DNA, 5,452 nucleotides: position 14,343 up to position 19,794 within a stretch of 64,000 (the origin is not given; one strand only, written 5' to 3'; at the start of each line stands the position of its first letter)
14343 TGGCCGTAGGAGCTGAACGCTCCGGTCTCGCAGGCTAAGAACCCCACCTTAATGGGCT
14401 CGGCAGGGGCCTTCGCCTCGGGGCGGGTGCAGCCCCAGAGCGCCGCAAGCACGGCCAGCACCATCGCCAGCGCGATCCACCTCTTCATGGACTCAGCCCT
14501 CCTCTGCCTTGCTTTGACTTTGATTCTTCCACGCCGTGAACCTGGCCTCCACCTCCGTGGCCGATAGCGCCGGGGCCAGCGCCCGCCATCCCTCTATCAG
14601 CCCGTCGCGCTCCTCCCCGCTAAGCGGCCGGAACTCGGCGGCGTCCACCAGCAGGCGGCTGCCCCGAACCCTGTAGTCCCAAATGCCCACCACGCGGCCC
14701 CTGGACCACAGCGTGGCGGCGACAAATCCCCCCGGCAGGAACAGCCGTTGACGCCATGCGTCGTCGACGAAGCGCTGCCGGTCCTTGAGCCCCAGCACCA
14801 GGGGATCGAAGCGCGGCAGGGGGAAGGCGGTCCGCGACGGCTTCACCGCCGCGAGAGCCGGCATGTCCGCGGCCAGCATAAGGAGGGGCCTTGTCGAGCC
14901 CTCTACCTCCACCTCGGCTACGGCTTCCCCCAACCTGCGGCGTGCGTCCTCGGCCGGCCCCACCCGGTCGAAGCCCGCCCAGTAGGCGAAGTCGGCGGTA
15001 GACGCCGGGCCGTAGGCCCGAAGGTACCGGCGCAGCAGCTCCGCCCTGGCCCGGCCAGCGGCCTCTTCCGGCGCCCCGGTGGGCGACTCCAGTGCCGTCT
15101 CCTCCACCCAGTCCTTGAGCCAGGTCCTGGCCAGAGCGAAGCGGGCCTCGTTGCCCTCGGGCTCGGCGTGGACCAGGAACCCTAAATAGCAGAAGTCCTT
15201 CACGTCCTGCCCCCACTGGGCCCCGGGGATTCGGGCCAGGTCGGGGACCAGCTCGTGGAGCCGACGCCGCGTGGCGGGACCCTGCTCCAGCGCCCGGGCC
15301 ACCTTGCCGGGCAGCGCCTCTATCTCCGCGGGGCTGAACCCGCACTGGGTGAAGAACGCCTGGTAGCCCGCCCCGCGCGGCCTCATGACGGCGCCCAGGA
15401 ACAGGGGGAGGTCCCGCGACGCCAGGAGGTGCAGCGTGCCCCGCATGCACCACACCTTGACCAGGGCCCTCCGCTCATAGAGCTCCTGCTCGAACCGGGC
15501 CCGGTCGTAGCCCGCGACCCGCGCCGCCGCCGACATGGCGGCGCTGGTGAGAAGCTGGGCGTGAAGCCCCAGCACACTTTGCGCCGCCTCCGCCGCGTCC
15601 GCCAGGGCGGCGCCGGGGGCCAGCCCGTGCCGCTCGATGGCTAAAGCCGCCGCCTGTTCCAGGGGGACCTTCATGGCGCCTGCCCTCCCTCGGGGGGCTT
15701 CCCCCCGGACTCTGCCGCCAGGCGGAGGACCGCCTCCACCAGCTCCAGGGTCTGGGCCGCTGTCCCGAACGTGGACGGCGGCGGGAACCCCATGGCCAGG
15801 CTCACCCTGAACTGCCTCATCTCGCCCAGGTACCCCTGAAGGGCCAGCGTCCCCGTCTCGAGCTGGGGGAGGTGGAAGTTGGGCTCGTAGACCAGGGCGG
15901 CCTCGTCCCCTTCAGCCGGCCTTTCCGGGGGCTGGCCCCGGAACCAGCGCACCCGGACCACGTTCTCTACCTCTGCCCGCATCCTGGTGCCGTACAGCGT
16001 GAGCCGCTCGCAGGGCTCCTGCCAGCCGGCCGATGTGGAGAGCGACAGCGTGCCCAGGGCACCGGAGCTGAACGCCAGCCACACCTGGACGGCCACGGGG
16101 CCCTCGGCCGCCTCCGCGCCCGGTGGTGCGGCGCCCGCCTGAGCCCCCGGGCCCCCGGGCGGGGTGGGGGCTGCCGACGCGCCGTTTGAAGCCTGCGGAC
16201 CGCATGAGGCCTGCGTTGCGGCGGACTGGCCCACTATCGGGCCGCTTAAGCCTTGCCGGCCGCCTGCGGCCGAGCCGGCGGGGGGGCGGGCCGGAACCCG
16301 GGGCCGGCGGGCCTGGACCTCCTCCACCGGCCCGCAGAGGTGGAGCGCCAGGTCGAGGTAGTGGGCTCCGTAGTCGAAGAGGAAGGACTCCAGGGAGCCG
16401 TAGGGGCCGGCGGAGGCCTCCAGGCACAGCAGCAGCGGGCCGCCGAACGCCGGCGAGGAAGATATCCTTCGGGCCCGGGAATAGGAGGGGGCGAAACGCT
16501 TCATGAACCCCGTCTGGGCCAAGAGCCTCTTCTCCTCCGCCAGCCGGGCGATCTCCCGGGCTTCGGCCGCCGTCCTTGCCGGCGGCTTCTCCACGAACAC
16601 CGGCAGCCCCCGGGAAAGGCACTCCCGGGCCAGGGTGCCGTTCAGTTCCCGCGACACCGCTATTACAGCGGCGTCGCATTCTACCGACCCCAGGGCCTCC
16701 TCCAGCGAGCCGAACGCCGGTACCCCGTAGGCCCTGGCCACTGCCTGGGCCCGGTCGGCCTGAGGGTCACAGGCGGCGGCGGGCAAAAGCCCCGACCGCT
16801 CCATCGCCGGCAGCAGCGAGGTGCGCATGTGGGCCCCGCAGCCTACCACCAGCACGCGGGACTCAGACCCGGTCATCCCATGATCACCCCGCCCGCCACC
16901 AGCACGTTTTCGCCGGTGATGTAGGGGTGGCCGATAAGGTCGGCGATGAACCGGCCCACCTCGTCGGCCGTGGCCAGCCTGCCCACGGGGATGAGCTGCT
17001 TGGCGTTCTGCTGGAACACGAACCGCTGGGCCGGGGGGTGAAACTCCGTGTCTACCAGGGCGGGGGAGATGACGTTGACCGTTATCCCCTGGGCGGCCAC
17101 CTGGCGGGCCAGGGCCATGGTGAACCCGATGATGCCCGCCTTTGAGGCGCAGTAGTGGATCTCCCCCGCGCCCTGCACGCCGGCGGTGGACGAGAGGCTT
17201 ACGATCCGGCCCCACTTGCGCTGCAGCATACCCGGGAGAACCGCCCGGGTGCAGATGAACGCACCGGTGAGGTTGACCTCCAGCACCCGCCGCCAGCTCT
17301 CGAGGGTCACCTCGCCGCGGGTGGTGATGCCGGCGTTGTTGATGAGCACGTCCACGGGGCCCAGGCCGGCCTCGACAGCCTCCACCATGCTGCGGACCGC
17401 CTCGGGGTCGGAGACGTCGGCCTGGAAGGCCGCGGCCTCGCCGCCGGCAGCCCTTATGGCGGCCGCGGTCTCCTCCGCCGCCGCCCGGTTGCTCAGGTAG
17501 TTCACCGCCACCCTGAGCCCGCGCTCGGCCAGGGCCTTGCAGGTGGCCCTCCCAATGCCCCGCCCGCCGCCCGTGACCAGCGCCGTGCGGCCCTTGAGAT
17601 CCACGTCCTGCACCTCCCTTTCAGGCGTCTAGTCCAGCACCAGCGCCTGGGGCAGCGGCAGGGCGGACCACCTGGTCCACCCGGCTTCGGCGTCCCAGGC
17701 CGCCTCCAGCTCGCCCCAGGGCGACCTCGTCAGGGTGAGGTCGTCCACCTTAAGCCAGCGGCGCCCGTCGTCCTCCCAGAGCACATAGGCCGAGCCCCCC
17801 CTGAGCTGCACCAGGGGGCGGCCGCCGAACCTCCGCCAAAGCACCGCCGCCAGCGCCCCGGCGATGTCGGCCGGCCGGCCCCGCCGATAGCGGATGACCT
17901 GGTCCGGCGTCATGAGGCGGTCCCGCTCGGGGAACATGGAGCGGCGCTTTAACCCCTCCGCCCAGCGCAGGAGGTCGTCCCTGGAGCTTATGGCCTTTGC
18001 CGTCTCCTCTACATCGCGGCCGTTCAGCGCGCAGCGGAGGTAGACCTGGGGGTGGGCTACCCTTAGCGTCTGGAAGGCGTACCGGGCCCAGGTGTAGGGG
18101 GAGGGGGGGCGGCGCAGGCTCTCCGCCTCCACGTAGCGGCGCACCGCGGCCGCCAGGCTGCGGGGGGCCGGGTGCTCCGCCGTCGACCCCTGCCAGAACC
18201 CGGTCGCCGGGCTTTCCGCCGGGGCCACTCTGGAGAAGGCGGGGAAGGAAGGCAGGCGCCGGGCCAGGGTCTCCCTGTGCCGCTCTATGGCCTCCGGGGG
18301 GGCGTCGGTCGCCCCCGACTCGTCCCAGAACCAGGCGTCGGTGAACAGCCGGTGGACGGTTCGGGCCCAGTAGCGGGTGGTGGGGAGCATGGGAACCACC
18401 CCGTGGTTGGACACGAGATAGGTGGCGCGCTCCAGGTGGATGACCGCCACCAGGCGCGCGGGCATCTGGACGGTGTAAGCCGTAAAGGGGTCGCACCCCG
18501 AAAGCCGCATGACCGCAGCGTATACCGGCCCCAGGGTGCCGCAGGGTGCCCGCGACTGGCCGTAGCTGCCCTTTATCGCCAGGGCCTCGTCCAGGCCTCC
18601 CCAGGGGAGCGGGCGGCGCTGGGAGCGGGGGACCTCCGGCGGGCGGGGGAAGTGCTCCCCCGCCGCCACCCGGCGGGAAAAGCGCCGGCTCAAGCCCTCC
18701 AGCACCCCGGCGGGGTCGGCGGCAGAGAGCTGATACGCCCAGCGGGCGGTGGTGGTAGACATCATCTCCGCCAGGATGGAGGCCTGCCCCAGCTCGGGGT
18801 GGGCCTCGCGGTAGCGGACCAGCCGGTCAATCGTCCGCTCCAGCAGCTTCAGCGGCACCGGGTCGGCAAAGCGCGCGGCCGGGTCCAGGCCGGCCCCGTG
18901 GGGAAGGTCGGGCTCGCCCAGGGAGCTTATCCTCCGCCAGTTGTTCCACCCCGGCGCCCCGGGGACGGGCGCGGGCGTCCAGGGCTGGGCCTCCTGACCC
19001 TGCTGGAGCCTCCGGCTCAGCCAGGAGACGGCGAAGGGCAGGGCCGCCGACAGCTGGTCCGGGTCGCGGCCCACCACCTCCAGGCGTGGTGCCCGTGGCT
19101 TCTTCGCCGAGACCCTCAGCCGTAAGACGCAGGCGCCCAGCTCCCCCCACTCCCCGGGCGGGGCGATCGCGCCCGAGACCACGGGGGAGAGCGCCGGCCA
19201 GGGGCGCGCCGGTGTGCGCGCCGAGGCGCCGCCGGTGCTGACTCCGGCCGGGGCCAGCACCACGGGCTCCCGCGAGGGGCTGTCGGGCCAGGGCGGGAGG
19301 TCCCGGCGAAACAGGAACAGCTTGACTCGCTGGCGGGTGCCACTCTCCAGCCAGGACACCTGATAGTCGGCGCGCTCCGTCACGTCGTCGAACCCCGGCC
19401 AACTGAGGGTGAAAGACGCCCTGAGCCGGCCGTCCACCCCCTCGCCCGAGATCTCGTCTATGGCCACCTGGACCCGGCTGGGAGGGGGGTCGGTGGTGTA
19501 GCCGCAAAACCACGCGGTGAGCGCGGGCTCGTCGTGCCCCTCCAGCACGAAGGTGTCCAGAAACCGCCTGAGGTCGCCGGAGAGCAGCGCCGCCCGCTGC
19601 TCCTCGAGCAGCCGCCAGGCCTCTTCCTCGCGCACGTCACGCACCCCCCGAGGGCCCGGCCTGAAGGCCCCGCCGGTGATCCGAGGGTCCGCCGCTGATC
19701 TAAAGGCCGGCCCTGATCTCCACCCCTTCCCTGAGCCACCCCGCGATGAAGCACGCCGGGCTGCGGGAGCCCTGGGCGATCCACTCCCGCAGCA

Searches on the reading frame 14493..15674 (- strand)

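Call 9: search_protein_families(library=pfam, proteins=[window:14493-15674:-], max_evalue=0.01)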
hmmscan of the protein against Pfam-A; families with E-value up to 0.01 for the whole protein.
window:14493-15674:- (393 aa): 1 family
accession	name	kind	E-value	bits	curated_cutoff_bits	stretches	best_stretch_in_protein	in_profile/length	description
PF06224.18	AlkZ-like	-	1.6e-52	179.6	25.9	1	33-365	3-325/329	DNA glycosylase AlkZ-like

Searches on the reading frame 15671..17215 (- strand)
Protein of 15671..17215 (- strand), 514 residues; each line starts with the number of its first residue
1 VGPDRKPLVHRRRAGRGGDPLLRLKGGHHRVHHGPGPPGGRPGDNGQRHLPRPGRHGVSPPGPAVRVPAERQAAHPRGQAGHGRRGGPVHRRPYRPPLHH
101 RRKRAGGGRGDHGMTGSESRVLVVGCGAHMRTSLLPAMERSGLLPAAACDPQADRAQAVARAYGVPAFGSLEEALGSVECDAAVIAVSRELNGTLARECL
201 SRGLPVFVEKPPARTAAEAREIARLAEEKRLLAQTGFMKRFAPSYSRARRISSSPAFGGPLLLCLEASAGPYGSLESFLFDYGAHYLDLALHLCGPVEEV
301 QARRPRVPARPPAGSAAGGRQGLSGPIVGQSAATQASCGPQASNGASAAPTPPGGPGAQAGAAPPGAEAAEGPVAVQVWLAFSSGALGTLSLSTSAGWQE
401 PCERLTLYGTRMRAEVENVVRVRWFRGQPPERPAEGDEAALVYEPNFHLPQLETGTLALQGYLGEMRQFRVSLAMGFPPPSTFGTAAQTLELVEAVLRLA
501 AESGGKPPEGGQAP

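Call 9: search_protein_families(library=pfam, proteins=[window:15671-17215:-], max_evalue=0.01)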
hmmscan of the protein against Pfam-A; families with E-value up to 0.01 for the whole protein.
window:15671-17215:- (514 aa): 3 families
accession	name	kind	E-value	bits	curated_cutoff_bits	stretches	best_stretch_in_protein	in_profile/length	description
PF01408.29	GFO_IDH_MocA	-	1.2e-21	78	24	1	120-236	2-119/120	Oxidoreductase family, NAD-binding Rossmann fold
PF22725.1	GFO_IDH_MocA_C3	-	1.2e-08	35.5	27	1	278-413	45-122/124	GFO/IDH/MocA C-terminal domain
PF02894.22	GFO_IDH_MocA_C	-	0.0054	17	22.9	0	278-503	42-213/218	Oxidoreductase family, C-terminal alpha/beta domain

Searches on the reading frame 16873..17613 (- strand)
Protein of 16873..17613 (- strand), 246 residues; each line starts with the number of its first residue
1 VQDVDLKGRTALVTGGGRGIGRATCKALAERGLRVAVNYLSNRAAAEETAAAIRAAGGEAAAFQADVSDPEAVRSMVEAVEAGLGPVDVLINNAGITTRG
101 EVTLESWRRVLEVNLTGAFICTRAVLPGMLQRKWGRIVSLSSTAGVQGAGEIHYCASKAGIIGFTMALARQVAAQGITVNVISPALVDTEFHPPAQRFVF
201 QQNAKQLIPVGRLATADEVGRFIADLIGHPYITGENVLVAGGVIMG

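Call 9: search_protein_families(library=pfam, proteins=[window:16873-17613:-], max_evalue=0.01)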
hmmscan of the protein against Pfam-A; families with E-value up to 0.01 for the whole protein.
window:16873-17613:- (246 aa): 5 families
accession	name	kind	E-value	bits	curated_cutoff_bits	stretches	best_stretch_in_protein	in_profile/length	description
PF00106.31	adh_short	-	2.3e-59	200.6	26.6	1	10-192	2-187/195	short chain dehydrogenase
PF13561.12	adh_short_C2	-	2.2e-52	178.4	27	1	18-243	6-235/236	Enoyl-(Acyl carrier protein) reductase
PF08659.16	KR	-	3e-16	60.3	22.6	1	10-183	2-174/180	KR domain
PF01370.27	Epimerase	-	1.2e-05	25.3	20.9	1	11-143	1-116/240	NAD dependent epimerase/dehydratase family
PF13460.12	NAD_binding_10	-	0.00071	19.9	27.2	1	15-230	1-184/184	NAD(P)H-binding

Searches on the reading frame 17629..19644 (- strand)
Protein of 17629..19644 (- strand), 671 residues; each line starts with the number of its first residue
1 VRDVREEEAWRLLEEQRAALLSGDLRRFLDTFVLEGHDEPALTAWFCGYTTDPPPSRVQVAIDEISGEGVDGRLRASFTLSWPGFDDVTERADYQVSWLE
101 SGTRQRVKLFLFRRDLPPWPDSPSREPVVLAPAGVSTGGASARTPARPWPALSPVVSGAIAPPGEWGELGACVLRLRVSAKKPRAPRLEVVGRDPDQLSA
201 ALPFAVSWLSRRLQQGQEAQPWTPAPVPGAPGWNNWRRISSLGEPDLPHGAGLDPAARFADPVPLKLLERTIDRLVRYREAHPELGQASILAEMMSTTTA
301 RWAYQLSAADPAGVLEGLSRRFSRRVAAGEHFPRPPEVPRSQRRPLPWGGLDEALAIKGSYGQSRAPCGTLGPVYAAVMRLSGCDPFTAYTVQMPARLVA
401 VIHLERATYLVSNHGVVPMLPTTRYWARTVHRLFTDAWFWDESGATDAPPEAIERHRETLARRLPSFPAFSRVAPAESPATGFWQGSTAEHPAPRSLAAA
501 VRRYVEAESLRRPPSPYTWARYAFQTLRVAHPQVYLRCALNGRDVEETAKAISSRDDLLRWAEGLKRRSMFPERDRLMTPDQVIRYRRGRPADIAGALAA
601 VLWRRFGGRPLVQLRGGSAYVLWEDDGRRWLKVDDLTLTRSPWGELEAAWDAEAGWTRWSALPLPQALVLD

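Call 9: search_protein_families(library=pfam, proteins=[window:17629-19644:-], max_evalue=0.01)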
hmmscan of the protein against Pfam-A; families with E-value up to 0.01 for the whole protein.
window:17629-19644:- (671 aa): 0 families

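Call 35: search_protein_families(library=ncbifam, proteins=[window:17629-19644:-], max_evalue=0.001)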
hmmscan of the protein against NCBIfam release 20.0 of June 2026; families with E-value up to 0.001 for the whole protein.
window:17629-19644:- (671 aa): 0 families

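Call 72: search_solved_structures(query=window:17629-19644:-, max_evalue=1)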
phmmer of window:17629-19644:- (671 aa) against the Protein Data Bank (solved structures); distinct sequences matched with E-value up to 1: 0.
